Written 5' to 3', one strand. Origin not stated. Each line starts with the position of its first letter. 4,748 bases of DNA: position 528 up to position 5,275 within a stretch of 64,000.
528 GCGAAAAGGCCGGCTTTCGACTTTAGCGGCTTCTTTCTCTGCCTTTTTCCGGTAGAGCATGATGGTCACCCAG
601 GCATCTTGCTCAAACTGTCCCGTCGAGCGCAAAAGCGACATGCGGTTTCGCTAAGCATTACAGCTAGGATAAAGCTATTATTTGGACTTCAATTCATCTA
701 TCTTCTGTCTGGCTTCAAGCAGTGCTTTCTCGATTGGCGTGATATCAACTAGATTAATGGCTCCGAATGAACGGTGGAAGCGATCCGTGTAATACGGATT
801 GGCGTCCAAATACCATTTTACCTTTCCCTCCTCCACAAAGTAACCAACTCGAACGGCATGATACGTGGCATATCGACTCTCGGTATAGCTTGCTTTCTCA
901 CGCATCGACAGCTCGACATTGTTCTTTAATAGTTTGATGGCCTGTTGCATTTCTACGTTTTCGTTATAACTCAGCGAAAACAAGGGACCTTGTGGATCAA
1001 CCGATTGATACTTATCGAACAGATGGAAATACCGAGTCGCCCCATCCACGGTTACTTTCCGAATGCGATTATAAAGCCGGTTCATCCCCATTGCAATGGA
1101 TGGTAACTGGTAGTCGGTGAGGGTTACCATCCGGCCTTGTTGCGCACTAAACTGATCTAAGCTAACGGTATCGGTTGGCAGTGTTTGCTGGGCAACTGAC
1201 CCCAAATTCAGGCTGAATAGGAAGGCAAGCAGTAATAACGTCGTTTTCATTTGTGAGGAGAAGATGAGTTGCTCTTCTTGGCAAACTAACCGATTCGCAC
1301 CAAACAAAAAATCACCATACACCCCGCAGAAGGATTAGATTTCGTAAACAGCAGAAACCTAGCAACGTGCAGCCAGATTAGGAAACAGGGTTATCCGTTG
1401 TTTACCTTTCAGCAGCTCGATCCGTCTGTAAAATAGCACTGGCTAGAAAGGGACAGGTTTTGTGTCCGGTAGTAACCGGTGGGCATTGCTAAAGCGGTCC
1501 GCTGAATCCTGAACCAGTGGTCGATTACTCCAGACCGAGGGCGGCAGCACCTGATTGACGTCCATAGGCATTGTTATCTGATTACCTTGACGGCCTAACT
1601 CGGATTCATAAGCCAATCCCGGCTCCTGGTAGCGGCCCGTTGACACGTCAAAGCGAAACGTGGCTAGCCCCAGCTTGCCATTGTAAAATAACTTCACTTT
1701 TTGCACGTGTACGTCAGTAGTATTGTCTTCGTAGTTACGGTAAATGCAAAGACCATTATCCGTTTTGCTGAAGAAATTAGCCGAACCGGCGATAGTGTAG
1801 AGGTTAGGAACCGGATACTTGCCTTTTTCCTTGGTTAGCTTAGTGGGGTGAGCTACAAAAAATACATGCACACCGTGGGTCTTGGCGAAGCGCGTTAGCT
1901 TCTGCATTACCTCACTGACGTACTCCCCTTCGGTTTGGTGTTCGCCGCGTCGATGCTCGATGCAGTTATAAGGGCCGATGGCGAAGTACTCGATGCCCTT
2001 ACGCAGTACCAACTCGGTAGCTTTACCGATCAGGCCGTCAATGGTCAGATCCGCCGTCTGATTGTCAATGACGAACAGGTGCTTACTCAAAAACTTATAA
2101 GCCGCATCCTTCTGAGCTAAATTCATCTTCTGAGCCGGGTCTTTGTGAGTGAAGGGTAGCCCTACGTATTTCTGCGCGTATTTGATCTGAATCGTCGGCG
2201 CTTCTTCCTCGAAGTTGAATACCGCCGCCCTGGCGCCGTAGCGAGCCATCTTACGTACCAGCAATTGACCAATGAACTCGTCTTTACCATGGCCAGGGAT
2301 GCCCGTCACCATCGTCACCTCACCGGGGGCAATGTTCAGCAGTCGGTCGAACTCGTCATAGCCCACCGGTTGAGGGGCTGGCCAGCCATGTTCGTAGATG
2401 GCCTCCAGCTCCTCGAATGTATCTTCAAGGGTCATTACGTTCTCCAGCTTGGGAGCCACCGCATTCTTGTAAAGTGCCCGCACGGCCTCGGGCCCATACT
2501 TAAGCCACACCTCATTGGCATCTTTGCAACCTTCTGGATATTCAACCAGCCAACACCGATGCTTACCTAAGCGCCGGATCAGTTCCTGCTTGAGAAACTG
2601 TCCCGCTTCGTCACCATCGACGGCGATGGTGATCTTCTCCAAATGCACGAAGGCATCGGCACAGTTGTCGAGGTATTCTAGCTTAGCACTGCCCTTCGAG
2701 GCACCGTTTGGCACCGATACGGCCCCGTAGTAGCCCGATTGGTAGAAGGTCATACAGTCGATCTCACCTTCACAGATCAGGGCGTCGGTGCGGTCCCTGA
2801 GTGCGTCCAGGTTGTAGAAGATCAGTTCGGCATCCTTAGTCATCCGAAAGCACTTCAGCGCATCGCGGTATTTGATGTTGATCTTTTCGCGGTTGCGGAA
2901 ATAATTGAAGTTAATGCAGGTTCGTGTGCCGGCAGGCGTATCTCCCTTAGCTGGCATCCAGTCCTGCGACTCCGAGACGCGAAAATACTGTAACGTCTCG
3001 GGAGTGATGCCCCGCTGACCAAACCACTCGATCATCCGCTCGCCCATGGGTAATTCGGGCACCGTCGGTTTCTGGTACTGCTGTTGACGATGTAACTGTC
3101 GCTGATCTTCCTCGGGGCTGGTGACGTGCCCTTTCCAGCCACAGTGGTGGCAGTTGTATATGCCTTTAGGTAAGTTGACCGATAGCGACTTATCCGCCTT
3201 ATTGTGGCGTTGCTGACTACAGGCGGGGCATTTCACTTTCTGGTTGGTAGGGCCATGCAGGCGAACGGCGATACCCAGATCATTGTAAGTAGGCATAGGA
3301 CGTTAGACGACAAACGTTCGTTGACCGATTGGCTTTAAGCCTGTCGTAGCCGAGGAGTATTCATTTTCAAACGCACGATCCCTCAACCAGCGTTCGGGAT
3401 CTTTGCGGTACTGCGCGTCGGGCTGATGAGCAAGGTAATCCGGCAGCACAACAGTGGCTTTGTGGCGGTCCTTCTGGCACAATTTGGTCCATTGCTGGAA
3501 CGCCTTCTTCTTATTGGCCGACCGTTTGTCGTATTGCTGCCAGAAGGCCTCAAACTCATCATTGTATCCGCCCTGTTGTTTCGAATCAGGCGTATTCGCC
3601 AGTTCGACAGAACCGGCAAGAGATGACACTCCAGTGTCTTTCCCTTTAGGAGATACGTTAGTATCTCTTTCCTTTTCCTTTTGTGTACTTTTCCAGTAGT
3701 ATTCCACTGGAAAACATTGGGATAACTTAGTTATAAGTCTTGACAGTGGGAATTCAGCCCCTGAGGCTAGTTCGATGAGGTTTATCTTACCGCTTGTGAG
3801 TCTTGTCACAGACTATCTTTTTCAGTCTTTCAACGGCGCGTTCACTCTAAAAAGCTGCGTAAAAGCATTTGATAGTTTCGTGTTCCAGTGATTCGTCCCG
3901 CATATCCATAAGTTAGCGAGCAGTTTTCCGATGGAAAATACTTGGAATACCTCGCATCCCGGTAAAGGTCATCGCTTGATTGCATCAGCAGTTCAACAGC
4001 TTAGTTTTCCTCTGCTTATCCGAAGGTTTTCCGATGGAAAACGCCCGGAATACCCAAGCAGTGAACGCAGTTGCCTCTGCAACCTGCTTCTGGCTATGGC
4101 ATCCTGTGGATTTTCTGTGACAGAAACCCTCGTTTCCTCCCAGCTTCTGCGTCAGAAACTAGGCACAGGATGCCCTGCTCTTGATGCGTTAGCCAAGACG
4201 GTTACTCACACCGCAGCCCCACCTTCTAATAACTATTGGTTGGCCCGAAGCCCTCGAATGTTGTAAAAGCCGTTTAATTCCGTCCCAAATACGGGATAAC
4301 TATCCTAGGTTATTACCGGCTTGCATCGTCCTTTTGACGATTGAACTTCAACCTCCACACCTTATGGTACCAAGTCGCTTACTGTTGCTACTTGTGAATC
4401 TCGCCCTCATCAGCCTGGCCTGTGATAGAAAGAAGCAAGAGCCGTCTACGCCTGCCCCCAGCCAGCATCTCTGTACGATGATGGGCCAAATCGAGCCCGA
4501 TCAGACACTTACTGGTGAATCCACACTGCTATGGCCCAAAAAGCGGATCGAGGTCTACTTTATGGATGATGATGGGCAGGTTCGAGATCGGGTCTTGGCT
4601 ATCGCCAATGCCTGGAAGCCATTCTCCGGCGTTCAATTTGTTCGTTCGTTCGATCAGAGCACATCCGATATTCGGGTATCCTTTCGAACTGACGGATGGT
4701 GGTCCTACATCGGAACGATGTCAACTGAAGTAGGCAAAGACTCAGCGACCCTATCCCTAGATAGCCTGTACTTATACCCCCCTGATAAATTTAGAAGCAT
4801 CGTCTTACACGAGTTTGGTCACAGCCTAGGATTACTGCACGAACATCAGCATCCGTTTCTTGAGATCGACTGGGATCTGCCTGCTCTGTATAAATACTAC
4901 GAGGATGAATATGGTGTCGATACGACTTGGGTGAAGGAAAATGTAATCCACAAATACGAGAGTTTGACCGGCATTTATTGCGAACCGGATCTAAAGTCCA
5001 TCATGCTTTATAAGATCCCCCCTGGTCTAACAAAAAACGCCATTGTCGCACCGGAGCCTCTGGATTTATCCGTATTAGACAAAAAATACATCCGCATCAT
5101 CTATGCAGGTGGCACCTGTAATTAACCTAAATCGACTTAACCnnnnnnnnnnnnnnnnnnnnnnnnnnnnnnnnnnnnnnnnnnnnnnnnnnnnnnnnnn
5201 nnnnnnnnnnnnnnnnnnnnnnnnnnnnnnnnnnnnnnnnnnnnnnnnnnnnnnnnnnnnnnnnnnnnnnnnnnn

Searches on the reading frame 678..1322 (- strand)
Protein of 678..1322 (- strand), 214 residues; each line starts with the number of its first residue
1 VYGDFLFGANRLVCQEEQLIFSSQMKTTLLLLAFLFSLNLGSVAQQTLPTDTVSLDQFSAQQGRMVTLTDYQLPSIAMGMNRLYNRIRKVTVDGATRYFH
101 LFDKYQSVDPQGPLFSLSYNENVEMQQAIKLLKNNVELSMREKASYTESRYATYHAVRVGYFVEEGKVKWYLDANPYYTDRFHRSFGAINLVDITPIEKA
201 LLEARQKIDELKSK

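Call 37: find_encoding_contigs(protein=window:678-1250:-, flank=10000, max_places=2)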
Protein window:678-1250:- (190 aa): no gene with exactly this product is on record in the collection.

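Call 48: search_protein_families(library=phrogs, proteins=[window:678-1322:-])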
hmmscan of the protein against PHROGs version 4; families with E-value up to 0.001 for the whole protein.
window:678-1322:- (214 aa): 0 families

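Call 77: search_protein_families(library=pfam, max_evalue=0.01, proteins=[window:678-1322:-])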
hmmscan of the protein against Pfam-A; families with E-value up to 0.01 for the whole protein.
window:678-1322:- (214 aa): 0 families

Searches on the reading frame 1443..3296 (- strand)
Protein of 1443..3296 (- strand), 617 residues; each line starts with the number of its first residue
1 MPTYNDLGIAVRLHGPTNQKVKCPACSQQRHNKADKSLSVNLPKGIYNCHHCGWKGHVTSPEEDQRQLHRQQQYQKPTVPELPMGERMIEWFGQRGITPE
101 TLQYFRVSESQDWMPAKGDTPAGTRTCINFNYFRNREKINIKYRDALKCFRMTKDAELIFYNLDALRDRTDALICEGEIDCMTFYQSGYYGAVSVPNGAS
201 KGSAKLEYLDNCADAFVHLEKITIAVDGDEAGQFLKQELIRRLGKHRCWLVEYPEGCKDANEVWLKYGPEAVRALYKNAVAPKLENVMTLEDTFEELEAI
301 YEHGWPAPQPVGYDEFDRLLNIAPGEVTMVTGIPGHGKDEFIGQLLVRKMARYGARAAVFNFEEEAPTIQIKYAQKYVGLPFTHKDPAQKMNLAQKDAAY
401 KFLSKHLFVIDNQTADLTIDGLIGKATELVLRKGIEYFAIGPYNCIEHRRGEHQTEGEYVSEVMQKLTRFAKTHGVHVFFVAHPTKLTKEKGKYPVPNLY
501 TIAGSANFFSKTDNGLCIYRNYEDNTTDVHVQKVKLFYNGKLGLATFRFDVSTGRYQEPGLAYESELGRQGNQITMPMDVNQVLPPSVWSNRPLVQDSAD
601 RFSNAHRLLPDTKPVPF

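Call 35: find_encoding_contigs(protein=window:1443-3296:-, flank=10000, max_places=2)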
Protein window:1443-3296:- (617 aa): no gene with exactly this product is on record in the collection.

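Call 48: search_protein_families(library=phrogs, proteins=[window:1443-3296:-])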
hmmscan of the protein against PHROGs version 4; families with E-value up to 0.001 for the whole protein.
window:1443-3296:- (617 aa): 8 families
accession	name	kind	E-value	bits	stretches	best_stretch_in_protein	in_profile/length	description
phrog_239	-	DNA, RNA and nucleotide metabolism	5.2e-87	294.6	1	18-560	40-600/801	DNA primase/helicase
phrog_18375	-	DNA, RNA and nucleotide metabolism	5.3e-27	95.4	1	315-556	365-612/644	DNA primase/helicase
phrog_47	-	DNA, RNA and nucleotide metabolism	3.4e-26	93.1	1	21-289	53-341/947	DNA primase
phrog_5482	-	unknown function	6.2e-26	91.9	1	282-557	3-297/341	-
phrog_19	-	DNA, RNA and nucleotide metabolism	1.1e-12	48.6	1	290-565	315-586/621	DnaB-like replicative helicase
phrog_849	-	DNA, RNA and nucleotide metabolism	2e-06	28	1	142-283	211-347/435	DNA primase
phrog_6444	-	DNA, RNA and nucleotide metabolism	6e-06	26.3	0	165-286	255-372/577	DNA primase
phrog_360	-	DNA, RNA and nucleotide metabolism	0.0001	23.4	1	17-59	23-65/133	DNA primase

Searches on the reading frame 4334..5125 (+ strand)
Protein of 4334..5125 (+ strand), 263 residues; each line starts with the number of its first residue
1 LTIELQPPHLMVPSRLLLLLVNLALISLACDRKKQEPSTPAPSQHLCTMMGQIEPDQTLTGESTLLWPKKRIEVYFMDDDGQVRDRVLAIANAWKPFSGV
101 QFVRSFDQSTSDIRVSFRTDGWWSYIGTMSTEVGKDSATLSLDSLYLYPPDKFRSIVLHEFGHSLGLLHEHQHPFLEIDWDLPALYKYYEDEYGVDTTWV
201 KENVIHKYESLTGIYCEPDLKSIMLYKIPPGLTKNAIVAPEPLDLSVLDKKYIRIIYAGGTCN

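Call 11: search_protein_families(library=pfam, proteins=[window:4334-5125:+])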
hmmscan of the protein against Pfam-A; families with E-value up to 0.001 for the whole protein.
window:4334-5125:+ (263 aa): 2 families
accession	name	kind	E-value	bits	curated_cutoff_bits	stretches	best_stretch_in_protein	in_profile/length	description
PF01400.30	Astacin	-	5.7e-08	33.1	22.5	1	67-174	2-99/189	Astacin (Peptidase family M12A)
PF00413.30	Peptidase_M10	-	5.5e-05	23.5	24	0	153-172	108-127/159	Matrixin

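Call 48: search_protein_families(library=phrogs, proteins=[window:4334-5125:+])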
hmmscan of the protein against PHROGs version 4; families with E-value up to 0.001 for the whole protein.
window:4334-5125:+ (263 aa): 0 families
